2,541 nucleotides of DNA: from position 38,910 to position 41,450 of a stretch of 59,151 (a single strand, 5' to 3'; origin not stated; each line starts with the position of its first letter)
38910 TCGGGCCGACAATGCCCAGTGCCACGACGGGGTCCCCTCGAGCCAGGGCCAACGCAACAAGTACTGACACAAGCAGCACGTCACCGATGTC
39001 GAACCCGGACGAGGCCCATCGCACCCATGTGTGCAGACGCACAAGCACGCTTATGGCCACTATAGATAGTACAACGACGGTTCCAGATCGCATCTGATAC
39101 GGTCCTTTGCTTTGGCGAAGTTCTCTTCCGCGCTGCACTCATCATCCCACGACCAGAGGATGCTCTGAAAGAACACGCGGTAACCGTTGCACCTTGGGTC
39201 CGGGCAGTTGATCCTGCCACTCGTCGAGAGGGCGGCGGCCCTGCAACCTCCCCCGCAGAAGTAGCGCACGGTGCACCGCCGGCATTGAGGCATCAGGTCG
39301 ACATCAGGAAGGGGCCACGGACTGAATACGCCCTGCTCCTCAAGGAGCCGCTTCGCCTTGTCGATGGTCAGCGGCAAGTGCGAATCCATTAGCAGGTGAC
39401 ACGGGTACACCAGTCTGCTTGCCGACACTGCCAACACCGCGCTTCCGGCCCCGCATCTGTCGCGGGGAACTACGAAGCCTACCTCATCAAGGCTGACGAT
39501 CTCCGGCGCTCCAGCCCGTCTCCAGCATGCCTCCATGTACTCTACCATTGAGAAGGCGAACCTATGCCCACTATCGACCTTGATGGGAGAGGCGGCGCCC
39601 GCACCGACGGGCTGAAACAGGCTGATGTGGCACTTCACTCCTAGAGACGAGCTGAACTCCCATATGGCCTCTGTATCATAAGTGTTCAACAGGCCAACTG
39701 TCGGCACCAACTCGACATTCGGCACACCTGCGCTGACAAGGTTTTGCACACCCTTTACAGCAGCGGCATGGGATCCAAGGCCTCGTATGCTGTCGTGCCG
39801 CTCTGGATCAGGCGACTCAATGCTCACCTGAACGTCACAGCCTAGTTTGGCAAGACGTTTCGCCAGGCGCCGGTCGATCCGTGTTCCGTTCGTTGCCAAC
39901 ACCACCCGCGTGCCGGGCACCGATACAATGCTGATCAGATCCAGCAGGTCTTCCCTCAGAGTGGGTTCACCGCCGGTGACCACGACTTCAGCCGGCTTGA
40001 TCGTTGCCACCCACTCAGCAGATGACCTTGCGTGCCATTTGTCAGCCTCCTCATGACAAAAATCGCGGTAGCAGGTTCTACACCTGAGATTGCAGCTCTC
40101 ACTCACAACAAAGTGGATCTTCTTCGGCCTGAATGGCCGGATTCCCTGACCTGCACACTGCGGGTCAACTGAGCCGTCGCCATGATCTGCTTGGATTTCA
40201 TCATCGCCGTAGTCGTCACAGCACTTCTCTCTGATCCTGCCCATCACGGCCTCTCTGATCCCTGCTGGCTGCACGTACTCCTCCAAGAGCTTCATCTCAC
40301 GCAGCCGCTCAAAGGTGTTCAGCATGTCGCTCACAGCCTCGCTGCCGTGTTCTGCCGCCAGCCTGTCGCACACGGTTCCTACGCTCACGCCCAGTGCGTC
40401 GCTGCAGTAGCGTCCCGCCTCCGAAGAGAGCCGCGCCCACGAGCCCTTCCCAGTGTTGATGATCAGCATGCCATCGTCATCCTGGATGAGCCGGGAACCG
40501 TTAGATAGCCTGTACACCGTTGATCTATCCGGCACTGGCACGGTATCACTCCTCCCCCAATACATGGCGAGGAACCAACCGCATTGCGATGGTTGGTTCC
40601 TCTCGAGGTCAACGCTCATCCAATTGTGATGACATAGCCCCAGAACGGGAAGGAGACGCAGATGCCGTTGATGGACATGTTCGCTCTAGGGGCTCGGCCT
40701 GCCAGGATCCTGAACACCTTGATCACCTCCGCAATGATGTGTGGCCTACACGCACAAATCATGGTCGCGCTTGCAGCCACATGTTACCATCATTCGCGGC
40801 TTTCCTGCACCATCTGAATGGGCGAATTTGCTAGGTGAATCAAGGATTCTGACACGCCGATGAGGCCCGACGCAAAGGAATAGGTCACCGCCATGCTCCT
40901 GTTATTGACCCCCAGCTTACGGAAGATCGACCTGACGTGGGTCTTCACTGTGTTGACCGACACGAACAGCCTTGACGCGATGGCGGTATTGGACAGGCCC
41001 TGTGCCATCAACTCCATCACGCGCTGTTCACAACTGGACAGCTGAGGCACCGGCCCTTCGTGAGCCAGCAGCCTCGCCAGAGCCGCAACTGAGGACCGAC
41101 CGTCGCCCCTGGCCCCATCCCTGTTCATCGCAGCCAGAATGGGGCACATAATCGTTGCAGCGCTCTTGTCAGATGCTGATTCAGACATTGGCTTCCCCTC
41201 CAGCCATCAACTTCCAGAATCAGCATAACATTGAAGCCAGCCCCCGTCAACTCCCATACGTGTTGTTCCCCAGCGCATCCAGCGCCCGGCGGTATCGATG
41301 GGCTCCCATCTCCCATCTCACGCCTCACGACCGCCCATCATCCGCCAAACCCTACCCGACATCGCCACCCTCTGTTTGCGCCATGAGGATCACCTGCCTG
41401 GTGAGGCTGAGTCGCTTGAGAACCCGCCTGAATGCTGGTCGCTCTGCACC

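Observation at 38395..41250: Compact orphan RiPP-like cassette: LuxR regulator, hidden peptide, RRE-radical SAM-SPASM enzyme, CPBP protease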

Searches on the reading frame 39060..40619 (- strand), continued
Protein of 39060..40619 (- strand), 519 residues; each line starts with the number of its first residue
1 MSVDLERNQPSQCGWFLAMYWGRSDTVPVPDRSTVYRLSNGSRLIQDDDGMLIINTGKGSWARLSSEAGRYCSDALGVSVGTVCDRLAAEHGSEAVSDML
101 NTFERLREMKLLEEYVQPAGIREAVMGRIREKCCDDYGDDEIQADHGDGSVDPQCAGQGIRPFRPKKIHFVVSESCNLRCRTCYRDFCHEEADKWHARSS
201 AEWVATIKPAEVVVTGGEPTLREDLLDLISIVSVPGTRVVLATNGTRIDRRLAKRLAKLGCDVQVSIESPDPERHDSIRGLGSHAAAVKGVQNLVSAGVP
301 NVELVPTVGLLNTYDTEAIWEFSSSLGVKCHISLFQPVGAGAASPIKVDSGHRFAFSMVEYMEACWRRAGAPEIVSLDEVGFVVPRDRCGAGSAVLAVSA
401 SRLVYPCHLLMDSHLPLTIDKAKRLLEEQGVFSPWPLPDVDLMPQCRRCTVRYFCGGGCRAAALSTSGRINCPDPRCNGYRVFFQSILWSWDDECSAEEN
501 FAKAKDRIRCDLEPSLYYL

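Call 77: search_protein_families(library=pfam, proteins=[L023:2058-2858:+, L026:444-1052:+, L024:2783-3349:+, L027:3220-3693:+, L009:2833-3447:+, L011:2811-3452:+, L023:5724-6932:+, L023:6808-7644:+], max_evalue=0.001)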
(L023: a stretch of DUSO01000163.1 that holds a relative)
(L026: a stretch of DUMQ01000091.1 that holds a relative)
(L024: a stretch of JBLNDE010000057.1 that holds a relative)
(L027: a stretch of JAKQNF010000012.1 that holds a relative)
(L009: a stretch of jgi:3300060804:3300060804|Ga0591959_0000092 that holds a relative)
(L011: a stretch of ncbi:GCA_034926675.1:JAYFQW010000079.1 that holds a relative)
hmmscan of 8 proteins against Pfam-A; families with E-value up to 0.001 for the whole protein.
L023:2058-2858:+ (266 aa): 6 families
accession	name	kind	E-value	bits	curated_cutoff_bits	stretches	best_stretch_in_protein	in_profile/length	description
PF00196.25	GerE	-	2.9e-17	62.5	23.5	1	203-257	3-57/57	Bacterial regulatory proteins, luxR family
PF08281.18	Sigma70_r4_2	-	2.7e-07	30.5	25.7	1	206-245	14-54/54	Sigma-70, region 4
PF13936.12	HTH_38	-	6.4e-05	23.1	27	1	212-240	15-43/44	Helix-turn-helix domain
PF04545.22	Sigma70_r4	-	0.0004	20.3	24.1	1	203-247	5-50/50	Sigma-70, region 4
PF13412.12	HTH_24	-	0.00061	19.7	21.9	0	217-241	17-41/48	Winged helix-turn-helix DNA-binding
PF13556.12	HTH_30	-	0.00091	19.4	27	0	209-258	4-53/59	PucR C-terminal helix-turn-helix domain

L026:444-1052:+ (202 aa): 3 families
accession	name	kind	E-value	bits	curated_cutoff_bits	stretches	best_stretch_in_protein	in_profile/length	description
PF00196.25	GerE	-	1e-19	70.3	23.5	1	122-176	2-56/57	Bacterial regulatory proteins, luxR family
PF00072.30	Response_reg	-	2.3e-11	44.3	30.2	1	3-80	1-76/111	Response regulator receiver domain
PF13384.12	HTH_23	-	0.00094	19.4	24.6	0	130-155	10-35/50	Homeodomain-like domain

L024:2783-3349:+ (188 aa): 2 families
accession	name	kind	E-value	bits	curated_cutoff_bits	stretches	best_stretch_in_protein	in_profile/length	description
PF00196.25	GerE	-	8.9e-21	73.7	23.5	1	128-182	3-57/57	Bacterial regulatory proteins, luxR family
PF08281.18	Sigma70_r4_2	-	2.7e-05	24.2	25.7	1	134-164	17-48/54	Sigma-70, region 4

L027:3220-3693:+ (157 aa): 1 family
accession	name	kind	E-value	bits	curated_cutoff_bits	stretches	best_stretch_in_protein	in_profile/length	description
PF00196.25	GerE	-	1.3e-17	63.6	23.5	1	94-148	3-57/57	Bacterial regulatory proteins, luxR family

L009:2833-3447:+ (204 aa): 2 families
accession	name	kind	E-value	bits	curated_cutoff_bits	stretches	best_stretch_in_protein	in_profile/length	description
PF00196.25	GerE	-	1.6e-17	63.3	23.5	1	136-188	3-55/57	Bacterial regulatory proteins, luxR family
PF13384.12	HTH_23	-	0.00036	20.7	24.6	1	140-173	7-39/50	Homeodomain-like domain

L011:2811-3452:+ (213 aa): 2 families
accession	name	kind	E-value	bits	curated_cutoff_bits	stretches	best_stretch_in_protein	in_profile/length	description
PF00196.25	GerE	-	6.5e-18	64.6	23.5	1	152-206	3-57/57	Bacterial regulatory proteins, luxR family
PF08281.18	Sigma70_r4_2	-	0.00023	21.2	25.7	1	151-188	10-48/54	Sigma-70, region 4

L023:5724-6932:+ (402 aa): 3 families
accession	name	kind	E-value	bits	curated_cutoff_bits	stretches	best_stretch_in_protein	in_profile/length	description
PF00005.33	ABC_tran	-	9e-27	94.8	25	1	75-228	2-137/137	ABC transporter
PF13304.12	AAA_21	-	1.6e-14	55.1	27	1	195-260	233-301/304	AAA domain, putative AbiEii toxin, Type IV TA system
PF13555.12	AAA_29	-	0.00058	20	27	0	82-112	20-50/61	P-loop containing region of AAA domain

L023:6808-7644:+ (278 aa): 1 family
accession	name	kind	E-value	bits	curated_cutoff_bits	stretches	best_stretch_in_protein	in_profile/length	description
PF12698.13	ABC2_membrane_3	-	2.2e-07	30.8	31.6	1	75-260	164-347/347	ABC-2 family transporter protein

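Call 78: list_cluster_members(proteins=[P0005, P0009, P0012, P0015, P0017, P0003])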
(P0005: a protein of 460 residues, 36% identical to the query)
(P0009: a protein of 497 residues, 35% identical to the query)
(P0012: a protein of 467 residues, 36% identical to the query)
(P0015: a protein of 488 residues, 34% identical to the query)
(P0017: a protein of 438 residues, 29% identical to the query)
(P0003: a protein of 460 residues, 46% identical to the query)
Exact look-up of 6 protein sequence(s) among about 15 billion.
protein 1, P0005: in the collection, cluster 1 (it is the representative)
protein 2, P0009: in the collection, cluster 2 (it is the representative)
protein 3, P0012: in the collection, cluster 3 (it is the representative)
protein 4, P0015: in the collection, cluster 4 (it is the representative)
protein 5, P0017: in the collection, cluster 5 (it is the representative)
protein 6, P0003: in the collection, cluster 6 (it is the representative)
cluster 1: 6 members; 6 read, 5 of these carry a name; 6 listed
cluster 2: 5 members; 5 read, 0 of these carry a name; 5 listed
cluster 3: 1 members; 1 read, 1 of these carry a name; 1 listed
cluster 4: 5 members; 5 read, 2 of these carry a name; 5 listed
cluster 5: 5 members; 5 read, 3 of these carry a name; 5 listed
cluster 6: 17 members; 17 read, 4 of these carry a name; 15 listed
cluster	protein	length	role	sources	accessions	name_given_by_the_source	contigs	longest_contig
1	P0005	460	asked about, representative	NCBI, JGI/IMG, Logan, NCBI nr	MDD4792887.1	MAG: radical SAM protein [Firmicutes bacterium] | radical SAM protein with 4Fe4S-binding SPASM domain | radical SAM protein [Bacillota bacterium]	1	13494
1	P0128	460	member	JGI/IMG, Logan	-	radical SAM protein with 4Fe4S-binding SPASM domain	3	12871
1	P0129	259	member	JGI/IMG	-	hypothetical protein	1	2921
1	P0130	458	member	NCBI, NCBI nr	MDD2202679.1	MAG: radical SAM protein [Firmicutes bacterium] | radical SAM protein [Bacillota bacterium]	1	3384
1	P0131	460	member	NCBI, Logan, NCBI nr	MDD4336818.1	MAG: radical SAM protein [Firmicutes bacterium] | radical SAM protein [Bacillota bacterium]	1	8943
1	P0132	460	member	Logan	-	-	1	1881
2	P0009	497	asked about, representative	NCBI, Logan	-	-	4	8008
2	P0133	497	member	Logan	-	-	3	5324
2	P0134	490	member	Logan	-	-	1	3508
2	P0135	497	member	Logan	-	-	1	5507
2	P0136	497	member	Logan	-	-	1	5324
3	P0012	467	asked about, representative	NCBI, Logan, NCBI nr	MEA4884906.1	MAG: radical SAM protein [Clostridia bacterium] | radical SAM protein [Clostridia bacterium]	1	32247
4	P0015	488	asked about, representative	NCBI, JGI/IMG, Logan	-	radical SAM protein with 4Fe4S-binding SPASM domain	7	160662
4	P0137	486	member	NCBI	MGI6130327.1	MAG: radical SAM protein [Bacillota bacterium]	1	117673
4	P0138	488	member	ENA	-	-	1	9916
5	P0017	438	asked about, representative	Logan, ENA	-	-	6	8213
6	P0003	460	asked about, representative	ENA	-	-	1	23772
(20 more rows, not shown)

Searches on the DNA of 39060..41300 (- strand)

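Call 25: search_rna_families(source=window, start=40450, end=41300, threshold=evalue, max_evalue=5)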
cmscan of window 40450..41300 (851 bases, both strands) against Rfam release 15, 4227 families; matches with E-value up to 5: 2.
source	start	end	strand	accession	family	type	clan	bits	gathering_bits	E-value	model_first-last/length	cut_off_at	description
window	41037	41092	-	RF03196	mir-6790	Gene; miRNA;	-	16.5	78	3.3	1-63/63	no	mir-6790 microRNA precursor family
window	40753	40839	+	RF02166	PVT1_3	Gene; lncRNA;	-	14.5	45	0.35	1-95/95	no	Pvt1 oncogene conserved region 3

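Call 89: search_rna_families(sources=[L005, L027, L028], threshold=gathering)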
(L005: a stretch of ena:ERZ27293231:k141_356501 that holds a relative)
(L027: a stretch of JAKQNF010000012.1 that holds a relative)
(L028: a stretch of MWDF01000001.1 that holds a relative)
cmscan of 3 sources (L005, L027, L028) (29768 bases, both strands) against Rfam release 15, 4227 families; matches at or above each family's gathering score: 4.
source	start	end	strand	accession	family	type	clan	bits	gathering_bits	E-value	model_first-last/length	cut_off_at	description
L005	10530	10849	+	RF00230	T-box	Cis-reg; leader;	-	108.6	93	2.2e-23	1-219/219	no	T-box leader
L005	10705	10777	+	RF00005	tRNA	Gene; tRNA;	CL00001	64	29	6.6e-12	1-71/71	no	tRNA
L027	9104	9176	+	RF00005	tRNA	Gene; tRNA;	CL00001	62.8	29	1.4e-11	1-71/71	no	tRNA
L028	9094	9166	+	RF00005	tRNA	Gene; tRNA;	CL00001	62.8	29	1.4e-11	1-71/71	no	tRNA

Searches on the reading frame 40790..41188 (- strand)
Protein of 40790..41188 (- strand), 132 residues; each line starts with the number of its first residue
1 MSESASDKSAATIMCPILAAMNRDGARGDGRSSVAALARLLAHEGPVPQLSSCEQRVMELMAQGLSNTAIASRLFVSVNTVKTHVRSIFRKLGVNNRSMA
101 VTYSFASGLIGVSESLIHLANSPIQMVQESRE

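Call 3: search_protein_families(library=pfam, proteins=[window:40790-41188:-], max_evalue=0.01)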
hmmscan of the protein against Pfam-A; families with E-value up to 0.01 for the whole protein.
window:40790-41188:- (132 aa): 6 families
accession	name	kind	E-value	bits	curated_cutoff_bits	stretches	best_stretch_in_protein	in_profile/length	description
PF00196.25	GerE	-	2.2e-18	66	23.5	1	49-103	2-56/57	Bacterial regulatory proteins, luxR family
PF13936.12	HTH_38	-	0.00016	21.8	27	1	56-86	12-42/44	Helix-turn-helix domain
PF08281.18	Sigma70_r4_2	-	0.00018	21.6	25.7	1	49-89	10-51/54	Sigma-70, region 4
PF13384.12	HTH_23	-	0.00024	21.2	24.6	1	56-91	9-43/50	Homeodomain-like domain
PF13412.12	HTH_24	-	0.00063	19.7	21.9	0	64-86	17-39/48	Winged helix-turn-helix DNA-binding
PF13556.12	HTH_30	-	0.00075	19.7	27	1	61-101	9-49/59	PucR C-terminal helix-turn-helix domain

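Call 4: search_protein_families(library=ncbifam, proteins=[window:40790-41188:-], max_evalue=0.01)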
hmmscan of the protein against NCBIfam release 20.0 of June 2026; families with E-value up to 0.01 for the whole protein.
window:40790-41188:- (132 aa): 29 families (the best 25 are shown)
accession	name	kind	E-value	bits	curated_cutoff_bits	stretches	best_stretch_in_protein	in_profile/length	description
NF047785.1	respo_reg_MadR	equivalog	7.3e-18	64.7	300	1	18-110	117-209/209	MadR family response regulator transcription factor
NF007505.1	PRK10100.1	equivalog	1.2e-13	51.2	250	1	48-103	143-198/204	biofilm master transcriptional regulator CsgD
TIGR03020.2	EpsA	equivalog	4.7e-12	46.1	170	1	47-102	188-243/247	XrtB/PEP-CTERM-associated transcriptional regulator EpsA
NF003420.0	PRK04841.1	equivalog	1.2e-11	43.4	537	1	50-104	839-893/903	HTH-type transcriptional regulator MalT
NF052366.1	photon_PedR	equivalog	3.5e-11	43.1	120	1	49-111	2-64/74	photosynthetic electron transport-dependent transcriptional regulator PedR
NF007708.0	PRK10403.1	equivalog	4.3e-11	42.7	343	1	40-101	144-205/215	nitrate/nitrite response regulator protein NarP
NF052445.1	RespRegMctR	equivalog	4.9e-10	39.2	300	1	47-109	142-204/205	two-component system response regulator MctR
NF007935.0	PRK10651.1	equivalog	7.1e-10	38.4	250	1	44-101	150-207/216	two-component system response regulator NarL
NF041830.1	RR_TF_ErdR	exception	1.1e-09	38.3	390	1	47-101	148-202/213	response regulator transcription factor ErdR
NF038181.1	reg_ATPase_IniR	equivalog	6.2e-09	34.8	750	1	35-99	752-816/827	isoniazid response ATPase/transcriptional regulator IniR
TIGR03541.1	reg_near_HchA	equivalog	2.6e-08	33.6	215.6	1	46-109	168-231/232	PA1136 family autoinducer-binding transcriptional regulator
NF041232.1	BagY_FevT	exception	3.4e-08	32.7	700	1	49-105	296-352/367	LuxR family transcriptional regulator BagY/FevT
NF011896.0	PRK15369.1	equivalog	3.8e-08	33.2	242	1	42-103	142-203/211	two component system response regulator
NF008098.0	PRK10840.1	equivalog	3.7e-07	29.8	235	1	10-103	112-204/216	response regulator transcription factor RcsB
NF050132.1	TransRegAbsR2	equivalog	5.1e-07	28.8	850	1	49-98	530-579/582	LuxR family transcriptional regulator AbsR2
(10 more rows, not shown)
